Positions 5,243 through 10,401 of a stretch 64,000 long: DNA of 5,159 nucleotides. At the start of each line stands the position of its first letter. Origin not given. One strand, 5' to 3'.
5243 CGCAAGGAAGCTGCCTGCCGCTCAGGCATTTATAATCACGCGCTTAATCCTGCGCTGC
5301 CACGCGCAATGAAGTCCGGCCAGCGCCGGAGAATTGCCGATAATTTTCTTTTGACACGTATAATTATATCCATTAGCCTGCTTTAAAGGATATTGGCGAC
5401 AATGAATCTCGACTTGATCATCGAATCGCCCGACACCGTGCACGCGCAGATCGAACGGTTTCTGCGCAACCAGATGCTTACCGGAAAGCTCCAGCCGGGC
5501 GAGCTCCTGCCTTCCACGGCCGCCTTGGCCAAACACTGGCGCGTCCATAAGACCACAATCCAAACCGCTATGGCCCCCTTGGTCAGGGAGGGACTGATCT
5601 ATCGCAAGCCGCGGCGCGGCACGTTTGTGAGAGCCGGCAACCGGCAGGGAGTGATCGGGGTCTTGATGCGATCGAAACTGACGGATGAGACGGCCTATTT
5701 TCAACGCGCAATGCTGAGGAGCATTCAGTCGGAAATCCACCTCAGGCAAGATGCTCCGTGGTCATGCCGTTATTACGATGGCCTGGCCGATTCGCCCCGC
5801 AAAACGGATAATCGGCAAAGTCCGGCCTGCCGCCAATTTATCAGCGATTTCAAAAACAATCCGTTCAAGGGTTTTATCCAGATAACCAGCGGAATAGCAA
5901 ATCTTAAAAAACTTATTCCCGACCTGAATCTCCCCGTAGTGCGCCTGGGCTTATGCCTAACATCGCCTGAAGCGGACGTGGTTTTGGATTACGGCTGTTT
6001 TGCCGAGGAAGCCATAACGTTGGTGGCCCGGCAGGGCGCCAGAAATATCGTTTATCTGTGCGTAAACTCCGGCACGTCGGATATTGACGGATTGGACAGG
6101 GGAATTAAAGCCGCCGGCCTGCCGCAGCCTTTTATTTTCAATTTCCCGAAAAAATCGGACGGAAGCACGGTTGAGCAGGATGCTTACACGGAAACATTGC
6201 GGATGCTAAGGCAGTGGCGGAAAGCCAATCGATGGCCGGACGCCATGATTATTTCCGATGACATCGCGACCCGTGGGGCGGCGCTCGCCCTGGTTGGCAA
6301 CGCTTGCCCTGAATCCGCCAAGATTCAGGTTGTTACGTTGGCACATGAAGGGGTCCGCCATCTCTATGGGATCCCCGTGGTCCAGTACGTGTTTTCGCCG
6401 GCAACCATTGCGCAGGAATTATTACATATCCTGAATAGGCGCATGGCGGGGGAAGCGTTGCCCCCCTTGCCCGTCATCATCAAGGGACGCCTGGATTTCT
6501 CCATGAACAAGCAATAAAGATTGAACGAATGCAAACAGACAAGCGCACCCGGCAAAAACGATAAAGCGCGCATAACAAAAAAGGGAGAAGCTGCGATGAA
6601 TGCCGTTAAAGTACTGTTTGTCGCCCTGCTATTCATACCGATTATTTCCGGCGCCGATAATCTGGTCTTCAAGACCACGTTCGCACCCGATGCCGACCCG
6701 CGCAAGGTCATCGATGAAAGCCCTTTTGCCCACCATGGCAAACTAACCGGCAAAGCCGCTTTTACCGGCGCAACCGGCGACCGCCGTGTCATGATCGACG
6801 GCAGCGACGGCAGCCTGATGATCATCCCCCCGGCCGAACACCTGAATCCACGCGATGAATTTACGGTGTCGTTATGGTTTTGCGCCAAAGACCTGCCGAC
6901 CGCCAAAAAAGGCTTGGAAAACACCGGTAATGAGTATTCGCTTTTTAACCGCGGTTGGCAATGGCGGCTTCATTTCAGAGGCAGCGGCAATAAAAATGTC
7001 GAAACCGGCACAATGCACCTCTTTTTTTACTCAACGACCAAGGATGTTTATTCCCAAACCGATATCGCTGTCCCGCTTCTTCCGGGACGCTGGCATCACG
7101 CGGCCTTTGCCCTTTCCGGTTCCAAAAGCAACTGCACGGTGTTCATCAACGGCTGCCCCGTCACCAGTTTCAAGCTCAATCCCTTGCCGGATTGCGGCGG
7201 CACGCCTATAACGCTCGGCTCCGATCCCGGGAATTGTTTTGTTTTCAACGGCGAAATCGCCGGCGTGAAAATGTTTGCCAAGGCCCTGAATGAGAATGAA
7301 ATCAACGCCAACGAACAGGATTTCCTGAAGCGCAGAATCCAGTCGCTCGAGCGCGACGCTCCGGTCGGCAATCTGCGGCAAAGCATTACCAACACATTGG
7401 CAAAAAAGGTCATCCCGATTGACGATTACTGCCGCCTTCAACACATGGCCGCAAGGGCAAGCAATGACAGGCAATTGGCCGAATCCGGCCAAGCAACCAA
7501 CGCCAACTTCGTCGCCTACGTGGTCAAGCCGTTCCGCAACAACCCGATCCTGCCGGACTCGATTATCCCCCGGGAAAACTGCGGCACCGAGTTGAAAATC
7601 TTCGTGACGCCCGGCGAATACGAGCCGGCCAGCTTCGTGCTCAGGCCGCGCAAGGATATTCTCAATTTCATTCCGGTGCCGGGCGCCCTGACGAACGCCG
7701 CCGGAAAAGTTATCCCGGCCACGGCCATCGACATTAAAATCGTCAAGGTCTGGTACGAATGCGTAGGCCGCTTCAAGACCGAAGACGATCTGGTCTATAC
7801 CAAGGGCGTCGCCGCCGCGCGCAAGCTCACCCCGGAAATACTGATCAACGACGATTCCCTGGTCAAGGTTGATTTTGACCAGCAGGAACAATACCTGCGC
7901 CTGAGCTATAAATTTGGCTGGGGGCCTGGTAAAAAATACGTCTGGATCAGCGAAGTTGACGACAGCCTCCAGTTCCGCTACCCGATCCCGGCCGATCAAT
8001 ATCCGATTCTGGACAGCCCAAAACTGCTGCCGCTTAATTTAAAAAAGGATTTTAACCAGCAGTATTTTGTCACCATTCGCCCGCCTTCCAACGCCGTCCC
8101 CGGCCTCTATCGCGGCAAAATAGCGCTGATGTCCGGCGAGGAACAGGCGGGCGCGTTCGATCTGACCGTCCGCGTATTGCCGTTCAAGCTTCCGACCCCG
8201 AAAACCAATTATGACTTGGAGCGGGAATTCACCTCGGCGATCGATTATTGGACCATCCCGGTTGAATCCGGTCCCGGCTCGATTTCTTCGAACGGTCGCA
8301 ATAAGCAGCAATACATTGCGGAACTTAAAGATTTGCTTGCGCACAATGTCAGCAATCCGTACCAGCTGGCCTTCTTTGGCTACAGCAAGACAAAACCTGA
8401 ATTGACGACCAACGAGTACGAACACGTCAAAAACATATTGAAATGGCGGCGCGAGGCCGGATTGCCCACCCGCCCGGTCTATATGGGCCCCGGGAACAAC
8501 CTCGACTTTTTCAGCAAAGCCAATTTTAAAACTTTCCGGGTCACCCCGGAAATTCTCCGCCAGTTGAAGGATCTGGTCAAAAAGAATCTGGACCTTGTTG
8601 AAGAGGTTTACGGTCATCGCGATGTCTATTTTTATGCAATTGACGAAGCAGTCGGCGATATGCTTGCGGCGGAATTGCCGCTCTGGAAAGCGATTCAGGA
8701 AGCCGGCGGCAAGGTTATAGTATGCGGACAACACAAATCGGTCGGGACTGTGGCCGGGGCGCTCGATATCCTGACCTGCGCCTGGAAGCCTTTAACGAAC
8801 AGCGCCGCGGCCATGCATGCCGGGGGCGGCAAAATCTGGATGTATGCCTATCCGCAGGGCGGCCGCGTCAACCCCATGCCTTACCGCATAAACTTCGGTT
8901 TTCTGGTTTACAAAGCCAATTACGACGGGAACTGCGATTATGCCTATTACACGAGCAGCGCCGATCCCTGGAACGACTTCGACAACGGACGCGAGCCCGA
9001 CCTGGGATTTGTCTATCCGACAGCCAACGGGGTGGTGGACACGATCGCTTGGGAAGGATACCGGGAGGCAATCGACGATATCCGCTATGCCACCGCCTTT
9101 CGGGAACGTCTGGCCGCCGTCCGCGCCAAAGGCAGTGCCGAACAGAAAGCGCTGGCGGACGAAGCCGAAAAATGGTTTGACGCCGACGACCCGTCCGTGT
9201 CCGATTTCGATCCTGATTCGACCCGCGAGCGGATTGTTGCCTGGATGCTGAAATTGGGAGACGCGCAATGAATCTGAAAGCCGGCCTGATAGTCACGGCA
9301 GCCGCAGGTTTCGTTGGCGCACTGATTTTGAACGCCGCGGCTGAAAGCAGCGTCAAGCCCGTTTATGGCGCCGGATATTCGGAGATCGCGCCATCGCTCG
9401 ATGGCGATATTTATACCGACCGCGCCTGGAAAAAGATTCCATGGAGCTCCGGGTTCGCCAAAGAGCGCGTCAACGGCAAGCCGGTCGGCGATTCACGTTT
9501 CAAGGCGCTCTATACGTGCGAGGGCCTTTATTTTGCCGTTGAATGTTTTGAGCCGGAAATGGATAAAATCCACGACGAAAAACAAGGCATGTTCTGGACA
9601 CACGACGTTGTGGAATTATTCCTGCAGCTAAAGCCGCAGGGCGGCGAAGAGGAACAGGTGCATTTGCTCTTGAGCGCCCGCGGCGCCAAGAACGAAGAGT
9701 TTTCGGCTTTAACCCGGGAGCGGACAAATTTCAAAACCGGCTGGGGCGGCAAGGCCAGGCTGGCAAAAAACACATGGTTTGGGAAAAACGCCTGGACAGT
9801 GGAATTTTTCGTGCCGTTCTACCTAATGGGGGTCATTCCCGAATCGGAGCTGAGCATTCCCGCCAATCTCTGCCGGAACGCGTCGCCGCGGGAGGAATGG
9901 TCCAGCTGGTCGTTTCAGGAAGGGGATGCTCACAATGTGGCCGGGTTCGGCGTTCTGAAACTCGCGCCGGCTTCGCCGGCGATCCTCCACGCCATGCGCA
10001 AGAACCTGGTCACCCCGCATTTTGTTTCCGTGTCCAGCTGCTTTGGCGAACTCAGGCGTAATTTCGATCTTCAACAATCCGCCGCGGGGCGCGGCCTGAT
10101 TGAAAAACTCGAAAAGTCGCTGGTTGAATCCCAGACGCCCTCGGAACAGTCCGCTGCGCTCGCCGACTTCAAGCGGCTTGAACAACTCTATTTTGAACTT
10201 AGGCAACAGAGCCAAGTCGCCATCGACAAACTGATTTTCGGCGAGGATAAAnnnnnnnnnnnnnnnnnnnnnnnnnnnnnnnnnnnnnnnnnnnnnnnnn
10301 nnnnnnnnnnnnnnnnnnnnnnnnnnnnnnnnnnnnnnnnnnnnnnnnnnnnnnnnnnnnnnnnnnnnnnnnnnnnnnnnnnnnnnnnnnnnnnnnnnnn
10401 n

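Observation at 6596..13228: Tandemly duplicated two-gene cassette: secreted DUF4091/GH123-like enzyme plus a trans-encoded CBM9-like partner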

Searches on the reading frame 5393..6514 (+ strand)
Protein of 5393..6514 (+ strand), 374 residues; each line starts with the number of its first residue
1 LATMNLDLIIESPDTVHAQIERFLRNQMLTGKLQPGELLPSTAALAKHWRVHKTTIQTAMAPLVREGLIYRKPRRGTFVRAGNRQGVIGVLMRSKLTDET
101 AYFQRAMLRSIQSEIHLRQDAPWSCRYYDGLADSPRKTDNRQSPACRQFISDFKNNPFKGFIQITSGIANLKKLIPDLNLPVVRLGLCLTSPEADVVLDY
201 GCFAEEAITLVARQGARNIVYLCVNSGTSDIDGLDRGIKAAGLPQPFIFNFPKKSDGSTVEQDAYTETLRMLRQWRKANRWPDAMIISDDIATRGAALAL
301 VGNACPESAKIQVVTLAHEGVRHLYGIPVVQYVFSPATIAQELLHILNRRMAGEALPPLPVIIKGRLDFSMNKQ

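Call 11: search_protein_families(library=pfam, proteins=[window:5393-6514:+], max_evalue=0.001)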
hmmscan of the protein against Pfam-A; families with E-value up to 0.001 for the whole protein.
window:5393-6514:+ (374 aa): 2 families
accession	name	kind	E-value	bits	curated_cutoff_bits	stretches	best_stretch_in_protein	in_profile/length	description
PF00392.27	GntR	-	7.8e-14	51.5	27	1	19-79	4-64/64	Bacterial regulatory proteins, gntR family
PF13377.12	Peripla_BP_3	-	0.00061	20.3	26.5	0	212-364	5-158/167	Periplasmic binding protein-like domain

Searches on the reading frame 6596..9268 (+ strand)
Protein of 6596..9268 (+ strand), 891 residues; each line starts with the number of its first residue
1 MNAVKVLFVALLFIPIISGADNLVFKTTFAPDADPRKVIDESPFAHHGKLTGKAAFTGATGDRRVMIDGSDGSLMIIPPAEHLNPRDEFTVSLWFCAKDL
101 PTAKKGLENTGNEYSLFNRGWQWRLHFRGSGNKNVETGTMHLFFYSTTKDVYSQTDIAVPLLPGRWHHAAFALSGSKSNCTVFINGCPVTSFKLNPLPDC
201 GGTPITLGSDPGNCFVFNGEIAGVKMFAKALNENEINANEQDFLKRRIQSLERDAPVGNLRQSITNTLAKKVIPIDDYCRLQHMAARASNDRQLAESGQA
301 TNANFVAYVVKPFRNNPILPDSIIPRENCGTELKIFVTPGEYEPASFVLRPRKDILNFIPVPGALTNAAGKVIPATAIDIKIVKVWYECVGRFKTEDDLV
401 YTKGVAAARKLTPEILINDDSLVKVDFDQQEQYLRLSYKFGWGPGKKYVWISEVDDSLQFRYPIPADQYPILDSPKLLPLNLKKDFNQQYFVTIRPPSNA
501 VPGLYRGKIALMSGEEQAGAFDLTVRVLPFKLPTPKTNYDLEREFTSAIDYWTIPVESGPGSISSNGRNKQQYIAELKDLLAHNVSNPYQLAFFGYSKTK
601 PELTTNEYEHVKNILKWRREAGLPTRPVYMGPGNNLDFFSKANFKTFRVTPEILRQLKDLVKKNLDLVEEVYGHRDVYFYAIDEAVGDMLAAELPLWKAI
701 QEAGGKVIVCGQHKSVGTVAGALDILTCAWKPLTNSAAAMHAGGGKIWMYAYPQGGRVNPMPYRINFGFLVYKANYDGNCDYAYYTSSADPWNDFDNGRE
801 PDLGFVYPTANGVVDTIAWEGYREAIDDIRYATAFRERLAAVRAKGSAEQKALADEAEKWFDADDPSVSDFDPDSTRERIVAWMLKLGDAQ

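Call 9: search_protein_families(library=pfam, proteins=[window:6596-9268:+], max_evalue=0.1)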
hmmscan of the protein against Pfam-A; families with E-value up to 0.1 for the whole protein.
window:6596-9268:+ (891 aa): 1 family
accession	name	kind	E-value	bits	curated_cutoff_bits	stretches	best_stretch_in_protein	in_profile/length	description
PF13385.13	Laminin_G_3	-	2.5e-16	60.6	27.6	1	72-237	5-151/151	Concanavalin A-like lectin/glucanases superfamily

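Call 47: search_protein_families(library=ncbifam, proteins=[window:6596-9268:+], max_evalue=0.01)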
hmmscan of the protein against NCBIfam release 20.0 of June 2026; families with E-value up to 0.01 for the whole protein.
window:6596-9268:+ (891 aa): 0 families

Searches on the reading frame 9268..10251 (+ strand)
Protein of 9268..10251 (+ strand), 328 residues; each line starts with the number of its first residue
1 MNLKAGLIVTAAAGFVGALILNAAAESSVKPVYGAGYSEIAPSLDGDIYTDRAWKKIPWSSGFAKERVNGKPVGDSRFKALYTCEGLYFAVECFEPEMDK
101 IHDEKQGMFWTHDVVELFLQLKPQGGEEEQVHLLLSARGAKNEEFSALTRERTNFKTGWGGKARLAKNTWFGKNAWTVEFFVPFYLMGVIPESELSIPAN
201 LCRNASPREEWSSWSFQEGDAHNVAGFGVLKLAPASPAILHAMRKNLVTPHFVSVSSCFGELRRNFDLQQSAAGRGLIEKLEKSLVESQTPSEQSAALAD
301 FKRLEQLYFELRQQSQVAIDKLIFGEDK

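Call 9: search_protein_families(library=pfam, proteins=[window:9268-10251:+], max_evalue=0.1)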
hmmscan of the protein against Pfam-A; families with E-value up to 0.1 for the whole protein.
window:9268-10251:+ (328 aa): 1 family
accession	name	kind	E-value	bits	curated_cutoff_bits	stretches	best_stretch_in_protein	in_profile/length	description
PF06452.16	CBM9_1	-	1.7e-05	25.3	23.4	1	45-233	2-183/185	Carbohydrate family 9 binding domain-like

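Call 47: search_protein_families(library=ncbifam, proteins=[window:9268-10251:+], max_evalue=0.01)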
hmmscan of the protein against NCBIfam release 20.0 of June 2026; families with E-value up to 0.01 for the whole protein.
window:9268-10251:+ (328 aa): 0 families
